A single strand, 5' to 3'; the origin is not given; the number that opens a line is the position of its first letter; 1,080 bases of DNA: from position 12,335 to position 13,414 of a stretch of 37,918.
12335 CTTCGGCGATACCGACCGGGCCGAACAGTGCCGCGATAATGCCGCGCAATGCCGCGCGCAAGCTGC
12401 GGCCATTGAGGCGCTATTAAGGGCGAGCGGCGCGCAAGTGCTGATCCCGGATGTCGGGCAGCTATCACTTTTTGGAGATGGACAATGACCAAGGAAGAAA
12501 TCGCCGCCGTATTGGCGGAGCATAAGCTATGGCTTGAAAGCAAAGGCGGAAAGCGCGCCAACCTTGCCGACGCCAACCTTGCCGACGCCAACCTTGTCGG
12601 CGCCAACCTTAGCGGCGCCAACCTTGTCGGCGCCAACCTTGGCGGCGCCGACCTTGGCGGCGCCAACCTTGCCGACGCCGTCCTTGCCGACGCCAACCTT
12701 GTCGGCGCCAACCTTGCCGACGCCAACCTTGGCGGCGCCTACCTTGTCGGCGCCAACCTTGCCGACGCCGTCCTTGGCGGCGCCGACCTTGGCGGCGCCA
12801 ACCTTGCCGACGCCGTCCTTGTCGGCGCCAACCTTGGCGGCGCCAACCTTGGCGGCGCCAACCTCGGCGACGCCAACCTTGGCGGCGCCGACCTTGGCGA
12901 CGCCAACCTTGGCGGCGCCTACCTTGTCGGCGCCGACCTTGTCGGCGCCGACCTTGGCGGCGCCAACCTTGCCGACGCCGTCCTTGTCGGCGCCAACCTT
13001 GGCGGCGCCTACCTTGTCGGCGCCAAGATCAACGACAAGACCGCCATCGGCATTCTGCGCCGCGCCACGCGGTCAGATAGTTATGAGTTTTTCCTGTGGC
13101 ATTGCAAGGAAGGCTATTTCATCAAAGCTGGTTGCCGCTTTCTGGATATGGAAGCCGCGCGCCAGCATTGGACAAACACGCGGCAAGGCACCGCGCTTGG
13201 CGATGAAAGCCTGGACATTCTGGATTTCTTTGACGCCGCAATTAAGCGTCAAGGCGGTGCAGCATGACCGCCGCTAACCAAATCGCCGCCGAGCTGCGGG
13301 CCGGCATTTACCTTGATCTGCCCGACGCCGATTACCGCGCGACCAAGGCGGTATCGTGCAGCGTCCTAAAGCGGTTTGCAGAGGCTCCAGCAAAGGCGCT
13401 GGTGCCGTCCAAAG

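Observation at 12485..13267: Near-perfect 31-unit pentapeptide-repeat protein (DNA-mimic-like) encoded by an almost invariant 15-nt DNA repeat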

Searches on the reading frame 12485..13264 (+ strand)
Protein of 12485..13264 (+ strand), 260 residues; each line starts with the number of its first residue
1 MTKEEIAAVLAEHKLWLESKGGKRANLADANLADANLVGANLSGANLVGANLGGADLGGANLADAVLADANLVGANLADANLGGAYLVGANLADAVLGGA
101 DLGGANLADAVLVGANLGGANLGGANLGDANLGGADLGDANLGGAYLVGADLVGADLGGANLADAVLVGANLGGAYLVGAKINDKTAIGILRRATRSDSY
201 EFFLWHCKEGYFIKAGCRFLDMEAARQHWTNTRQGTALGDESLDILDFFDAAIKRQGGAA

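Call 4: search_protein_families(library=pfam, proteins=[window:12485-13264:+], max_evalue=0.01)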
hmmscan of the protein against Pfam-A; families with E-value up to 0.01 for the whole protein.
window:12485-13264:+ (260 aa): 4 families
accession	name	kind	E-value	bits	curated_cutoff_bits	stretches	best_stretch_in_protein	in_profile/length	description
PF00805.28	Pentapeptide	-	1.3e-42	143.3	20.2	5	25-62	1-38/40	Pentapeptide repeats (8 copies)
PF13576.12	Pentapeptide_3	-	4.4e-14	52.9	27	2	102-136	6-43/48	Pentapeptide repeats (9 copies)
PF13599.13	Pentapeptide_4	-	7.1e-09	36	38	1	25-81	21-77/78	Pentapeptide repeat region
PF01469.24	Pentapeptide_2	-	0.00081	19.7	26.4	1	115-143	1-29/40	Pentapeptide repeats (8 copies)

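Call 8: search_protein_families(library=phrogs, proteins=[window:12485-13264:+], max_evalue=0.001)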
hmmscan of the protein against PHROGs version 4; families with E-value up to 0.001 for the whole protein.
window:12485-13264:+ (260 aa): 10 families
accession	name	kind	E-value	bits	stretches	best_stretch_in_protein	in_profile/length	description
phrog_7713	-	unknown function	2.4e-45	153.5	4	1-67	4-72/103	-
phrog_923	-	unknown function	3.3e-30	105.5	2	1-117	767-881/990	-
phrog_31265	-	unknown function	1.4e-29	104.8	4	55-105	99-149/264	-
phrog_15350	-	unknown function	2.6e-26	93.5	2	75-210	144-280/494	-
phrog_31567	-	unknown function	2.3e-13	51.4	0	108-141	41-74/151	-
phrog_30240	-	unknown function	1.3e-11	45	2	81-182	154-255/438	-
phrog_12514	-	unknown function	6e-11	43.2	1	17-120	141-244/287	-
phrog_28766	-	tail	5.5e-09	35.9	2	28-120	137-229/472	tail fiber protein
phrog_37032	-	unknown function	9.4e-06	26.5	0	145-167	8-30/110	-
phrog_7653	-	unknown function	0.00014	21.4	0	24-87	200-263/782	-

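Call 20: find_encoding_contigs(protein=window:12485-13264:+, flank=3000, max_places=4)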
Protein window:12485-13264:+ (260 aa): 17 contigs read that carry it; 4 places shown.
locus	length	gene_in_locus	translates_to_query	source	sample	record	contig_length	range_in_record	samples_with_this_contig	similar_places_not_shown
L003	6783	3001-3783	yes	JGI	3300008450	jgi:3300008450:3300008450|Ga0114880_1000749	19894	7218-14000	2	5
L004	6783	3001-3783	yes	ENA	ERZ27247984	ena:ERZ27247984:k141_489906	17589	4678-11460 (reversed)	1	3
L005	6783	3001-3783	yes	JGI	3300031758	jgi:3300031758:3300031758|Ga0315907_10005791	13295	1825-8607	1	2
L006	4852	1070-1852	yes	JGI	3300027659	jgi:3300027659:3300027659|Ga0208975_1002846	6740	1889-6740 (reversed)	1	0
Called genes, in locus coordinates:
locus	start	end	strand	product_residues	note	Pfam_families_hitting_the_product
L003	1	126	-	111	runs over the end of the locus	-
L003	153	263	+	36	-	-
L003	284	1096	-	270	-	PF04545:Sigma70_r4 (weak)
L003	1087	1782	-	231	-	PF07750:GcrA (weak)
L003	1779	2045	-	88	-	-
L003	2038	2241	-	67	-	PF15943:YdaS_toxin (weak)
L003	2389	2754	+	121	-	-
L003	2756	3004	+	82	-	-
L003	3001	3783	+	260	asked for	-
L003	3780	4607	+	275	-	PF12684:DUF3799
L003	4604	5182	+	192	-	-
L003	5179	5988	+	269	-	-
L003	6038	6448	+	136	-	-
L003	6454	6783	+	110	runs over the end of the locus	-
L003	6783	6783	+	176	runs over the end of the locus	-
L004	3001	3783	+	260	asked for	-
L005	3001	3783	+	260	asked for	-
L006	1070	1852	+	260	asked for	-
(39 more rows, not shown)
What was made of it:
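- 12240..12488 (+): orf82, the second conserved partner; it lies before or after the PRP gene in relatives; function unknown. It is called as a gene in the identical loci (call 20).
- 12485..13267 (+): PRP gene, 260 aa. The identical protein is on 17 contigs (call 20).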

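Call 56: search_solved_structures(query=window:12485-13264:+, max_evalue=0.00001)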
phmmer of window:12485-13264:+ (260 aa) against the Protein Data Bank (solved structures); distinct sequences matched with E-value up to 0.00001: 24.
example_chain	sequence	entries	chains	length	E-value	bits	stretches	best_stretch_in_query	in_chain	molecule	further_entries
5dns_A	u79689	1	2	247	1.2e-47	165.7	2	24-183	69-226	t1428 beta1 loop design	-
5dn0_A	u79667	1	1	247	2.4e-46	161.4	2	24-183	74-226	beta1 t1555 loop variant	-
5dqa_A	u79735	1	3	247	7e-46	159.9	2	24-183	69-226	t3284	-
5di5_A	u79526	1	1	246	1.2e-42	149.2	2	24-183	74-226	beta1 t801 loop variant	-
4yfo_A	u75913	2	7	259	3.9e-34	121.4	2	24-183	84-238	beta1_ex1 | 6beta1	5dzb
4yc5_A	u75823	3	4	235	8e-29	104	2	24-117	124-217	beta1 | beta1 protein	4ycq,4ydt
4yei_A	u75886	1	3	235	1.3e-28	103.3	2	24-117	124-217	beta1mut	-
2j8k_A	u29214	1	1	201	1.1e-27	100.3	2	33-167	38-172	NP275-NP276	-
3du1_X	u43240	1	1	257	2.1e-26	96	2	23-172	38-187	All3740 protein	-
5dra_A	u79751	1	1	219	2.7e-25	92.4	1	23-188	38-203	3beta1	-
2o6w_A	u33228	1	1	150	2.7e-12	49.8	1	36-159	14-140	Repeat Five Residue (Rfr) protein or pentapeptide repeat protein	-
2j8i_A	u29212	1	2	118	2.1e-11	46.9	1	98-182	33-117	NP275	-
6omx_A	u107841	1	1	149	3.2e-11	46.3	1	24-163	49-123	Alr5209 protein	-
3n90_A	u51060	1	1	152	1.3e-09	41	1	44-159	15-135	Thylakoid lumenal 15 kDa protein 1, chloroplastic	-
3pss_A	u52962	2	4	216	9.4e-09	38.2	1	41-173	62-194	Qnr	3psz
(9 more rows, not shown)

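Call 64: predict_structure(alignment_id=A3)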
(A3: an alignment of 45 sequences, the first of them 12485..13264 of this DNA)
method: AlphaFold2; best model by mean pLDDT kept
length: 260 residues; sequences in the alignment: 45
mean_pLDDT: 75.2   pTM: 0.51
mean pLDDT of the five models: 75.2, 73.0, 72.7, 64.1, 63.5
residues with pLDDT >= 90: 2; 70-90: 194; 50-70: 56; < 50: 8
segments of 3 or more residues with pLDDT < 50: 99-103
pLDDT, mean of each block of 10 residues (from residue 1): 80 86 86 84 82 81 81 78 74 62 54 71 70 75 71 74 67 65 57 79 75 78 87 82 87 67
secondary structure, 60 per line:
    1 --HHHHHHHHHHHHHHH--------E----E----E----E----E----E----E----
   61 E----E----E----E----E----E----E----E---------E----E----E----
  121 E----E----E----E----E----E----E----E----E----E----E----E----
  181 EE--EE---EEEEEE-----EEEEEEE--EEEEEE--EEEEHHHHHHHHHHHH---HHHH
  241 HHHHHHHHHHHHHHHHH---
elements in order: H3-17 E190-195 E201-207 E210-215 E218-221 H222-233 H237-257
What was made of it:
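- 12485..12556 (+): N-terminal cap, residues 1-24: helix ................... followed by GGKRA. AF2 predicts a helix at 3-17 (call 64).
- On Pentapeptide repeat proteins (Pfam PF00805): The AF2 model has a strand every 5 residues from 26 to 181 (call 64).
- Checked: The AF2 model has a helix at 3-17, a strand every five residues from 26 to 181, and a C-terminal domain of four strands plus two helices (call 64).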

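Call 74: search_protein_families(library=ncbifam, proteins=[window:12485-13264:+], max_evalue=0.01)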
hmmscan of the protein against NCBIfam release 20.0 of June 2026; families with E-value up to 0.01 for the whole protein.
window:12485-13264:+ (260 aa): 16 families
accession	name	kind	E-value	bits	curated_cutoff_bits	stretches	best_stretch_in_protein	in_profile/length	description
NF047416.1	penta_HetL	equivalog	1.6e-31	109.5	260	2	21-159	74-215/218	heterocyst differentiation pentapeptide repeat protein HetL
NF052603.1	penta_Alr5209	equivalog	3.2e-27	94.9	125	2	20-107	9-95/113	Alr5209 family pentapeptide repeat protein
NF011744.0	PRK15197.1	equivalog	3.1e-24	85.6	274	2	28-118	177-268/291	SPI-2 type III secretion system effector PipB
NF011743.0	PRK15196.1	equivalog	2.3e-21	76.1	354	2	74-188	161-275/350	type III secretion system effector PipB2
NF000349.1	mfpA_AE000516.2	equivalog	1.5e-12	47.7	360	3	24-77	111-164/183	pentapeptide repeat protein MfpA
NF000071.4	penta_rpt_QnrA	exception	9.2e-12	45.2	450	1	24-163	61-195/218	QnrA family quinolone resistance pentapeptide repeat protein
NF012152.0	penta_rpt_QnrC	exception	1.1e-11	45.1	500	1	17-128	49-160/221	QnrC family quinolone resistance pentapeptide repeat protein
NF000056.3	penta_rpt_QnrS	exception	1.9e-10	40.8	460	1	57-185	54-182/218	QnrS family quinolone resistance pentapeptide repeat protein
NF033086.2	penta_rpt_Qnr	equivalog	6.3e-10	39.1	240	1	23-162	54-193/211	Qnr family pentapeptide repeat protein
NF000420.1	penta_rpt_QnrB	exception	2.1e-09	37.7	460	1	29-202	22-201/214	QnrB family quinolone resistance pentapeptide repeat protein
NF012151.0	penta_rpt_QnrAS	exception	5.5e-09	36.4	490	1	25-161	62-198/218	QnrAS family quinolone resistance pentapeptide repeat protein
NF000421.1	penta_rpt_QnrVC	exception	8.1e-09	35.7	460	1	24-125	61-157/218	QnrVC family quinolone resistance pentapeptide repeat protein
NF038182.1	penta_rpt_SmQnr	exception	8.1e-08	32.3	460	1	25-92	130-197/215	SmQnr family pentapeptide repeat protein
NF033375.2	penta_rpt_QnrE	exception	1.6e-07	31.6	480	1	59-201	53-200/214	QnrE family quinolone resistance pentapeptide repeat protein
NF000139.2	penta_rpt_QnrD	exception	3.5e-05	23.9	425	1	32-182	25-181/214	QnrD family quinolone resistance pentapeptide repeat protein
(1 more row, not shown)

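Call 75: search_protein_families(library=padloc, proteins=[window:12485-13264:+], max_evalue=0.01)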
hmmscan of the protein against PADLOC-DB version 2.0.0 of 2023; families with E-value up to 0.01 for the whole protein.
window:12485-13264:+ (260 aa): 0 families

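Call 81: fold_search(model_id=the predicted structure, library=pdb)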
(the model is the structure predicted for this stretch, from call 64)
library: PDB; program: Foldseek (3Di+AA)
matches with E <= 10: 231; with E <= 0.001: 57
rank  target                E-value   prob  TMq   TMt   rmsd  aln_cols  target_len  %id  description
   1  5di5                  1.0e-13  1.00  0.32  0.41   8.2       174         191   49  beta1 t801 loop variant in P3221 (released 2016-08-31)
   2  5dqa_C                2.9e-13  1.00  0.30  0.35  10.4       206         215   42  t3284 loop variant of beta1 (released 2016-08-31)
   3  4ycq                  6.8e-13  1.00  0.48  0.68   6.3       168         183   49  Beta1 synthetic solenoid protein (released 2016-03-09)
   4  5dqa_A                8.4e-13  1.00  0.25  0.28  10.8       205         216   41  t3284 loop variant of beta1 (released 2016-08-31)
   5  4yei_A                1.5e-12  1.00  0.31  0.37   8.8       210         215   40  Beta1mut synthetic solenoid protein (released 2016-03-09)
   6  2j8k                  1.6e-12  1.00  0.26  0.36  10.2       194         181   42  Structure of the fusion of NP275 and NP276, pentapeptide repeat proteins from Nostoc punctiforme (released 2006-12-07)
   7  3du1                  3.0e-12  1.00  0.30  0.32   9.6       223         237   31  The 2.0 Angstrom Resolution Crystal Structure of HetL, a Pentapeptide Repeat Protein involved in Heterocyst Differentiat (released 2008-11-11)
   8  4yc5                  7.0e-12  1.00  0.38  0.44   9.6       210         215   40  Beta1 synthetic solenoid protein (released 2016-03-09)
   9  5dns_A                1.3e-11  1.00  0.29  0.32  10.2       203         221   42  t1428 loop variant in P3221 (released 2016-09-28)
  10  5dns_B                1.5e-11  1.00  0.50  0.64   6.3       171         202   50  t1428 loop variant in P3221 (released 2016-09-28)
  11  4yfo                  4.0e-11  1.00  0.39  0.44   8.5       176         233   49  beta1_ex1 (released 2016-03-16)
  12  5dn0                  4.5e-11  1.00  0.34  0.39   8.7       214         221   42  t1555 loop variant (released 2016-08-31)
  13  2bm6                  1.0e-09  1.00  0.35  0.48   6.5       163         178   28  The Structure of MfpA (Rv3361c, C2221 Crystal form). The Pentapeptide Repeat Protein from Mycobacterium tuberculosis Fol (released 2005-06-07)
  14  2bm5_A                1.4e-09  1.00  0.35  0.47   6.4       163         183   28  The Structure of MfpA (Rv3361c, P21 Crystal form). The Pentapeptide Repeat Protein from Mycobacterium tuberculosis Fol (released 2005-06-07)
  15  5dra                  2.2e-09  1.00  0.36  0.48   8.7       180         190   46  t3284 loop variant of beta1 (released 2016-08-31)
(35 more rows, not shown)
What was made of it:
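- On Pentapeptide repeat proteins (Pfam PF00805): Foldseek probability is 1.00 to many solved PRPs (call 81).
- Closest known: Np275/Np276, HetL and consensus-designed 'beta1' solenoids. Same: These are the closest solved relatives by sequence and by fold: E = 1e-47 to 1e-26 (call 56) and Foldseek E = 1e-13 to 1e-12 (call 81).
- Closest known: NleL/SopA. Same: These proteins appear as weak hits (calls 56, 74, 81).
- Foldseek probability to MfpA, QnrB1 and AlbG is 1.0 (call 81).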
